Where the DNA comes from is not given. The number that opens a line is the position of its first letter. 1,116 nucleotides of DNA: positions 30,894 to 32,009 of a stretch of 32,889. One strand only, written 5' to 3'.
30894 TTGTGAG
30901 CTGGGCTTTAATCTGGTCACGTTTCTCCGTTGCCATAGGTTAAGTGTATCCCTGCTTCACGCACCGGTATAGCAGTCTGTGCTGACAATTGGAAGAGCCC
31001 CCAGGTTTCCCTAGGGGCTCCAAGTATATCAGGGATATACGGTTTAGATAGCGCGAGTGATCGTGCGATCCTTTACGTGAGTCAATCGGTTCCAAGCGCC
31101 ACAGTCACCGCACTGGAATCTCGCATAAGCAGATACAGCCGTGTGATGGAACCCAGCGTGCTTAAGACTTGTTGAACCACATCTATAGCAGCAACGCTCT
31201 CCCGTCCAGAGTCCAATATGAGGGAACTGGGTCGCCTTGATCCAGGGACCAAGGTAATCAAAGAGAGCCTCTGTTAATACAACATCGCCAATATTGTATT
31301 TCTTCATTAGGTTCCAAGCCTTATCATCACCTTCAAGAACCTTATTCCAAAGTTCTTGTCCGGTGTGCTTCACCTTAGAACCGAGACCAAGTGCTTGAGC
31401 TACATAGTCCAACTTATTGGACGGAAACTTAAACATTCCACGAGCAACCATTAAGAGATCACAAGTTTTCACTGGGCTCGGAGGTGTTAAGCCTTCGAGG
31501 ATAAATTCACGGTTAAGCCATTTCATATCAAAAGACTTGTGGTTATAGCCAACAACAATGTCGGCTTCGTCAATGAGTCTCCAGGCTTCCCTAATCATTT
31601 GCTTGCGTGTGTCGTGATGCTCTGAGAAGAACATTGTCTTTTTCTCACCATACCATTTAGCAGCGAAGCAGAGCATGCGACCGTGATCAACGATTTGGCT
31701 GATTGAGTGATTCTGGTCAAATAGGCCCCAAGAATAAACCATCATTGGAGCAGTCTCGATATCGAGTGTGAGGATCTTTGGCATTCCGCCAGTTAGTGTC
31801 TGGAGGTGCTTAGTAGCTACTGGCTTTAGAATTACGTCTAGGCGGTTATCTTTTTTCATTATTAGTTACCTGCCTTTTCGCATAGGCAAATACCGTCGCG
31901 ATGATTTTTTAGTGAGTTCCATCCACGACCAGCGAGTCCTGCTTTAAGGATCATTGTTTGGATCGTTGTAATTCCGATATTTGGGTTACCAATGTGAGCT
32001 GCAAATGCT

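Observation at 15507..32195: A sigma-28-type -10 element (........) recurs upstream of early genes, the sigma operon, the terL operon and the tRNA-like gene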

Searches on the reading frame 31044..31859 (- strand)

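Call 6: search_protein_families(library=pfam, proteins=[window:31044-31859:-], max_evalue=0.01)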
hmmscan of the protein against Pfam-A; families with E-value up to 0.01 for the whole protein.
window:31044-31859:- (271 aa): 4 families
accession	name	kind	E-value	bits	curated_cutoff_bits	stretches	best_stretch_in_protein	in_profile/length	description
PF13482.12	RNase_H_2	-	9.7e-11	42.3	22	1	63-203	18-164/165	RNase_H superfamily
PF10108.15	DNA_pol_B_exo2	-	3.4e-06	27.3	24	0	76-126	28-79/213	Predicted 3'-5' exonuclease related to the exonuclease domain of PolB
PF00929.31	RNase_T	-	2.4e-05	25.3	24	1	86-166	71-152/164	Exonuclease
PF03104.25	DNA_pol_B_exo1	-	0.0053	16.6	23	0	82-116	140-176/242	DNA polymerase family B, exonuclease domain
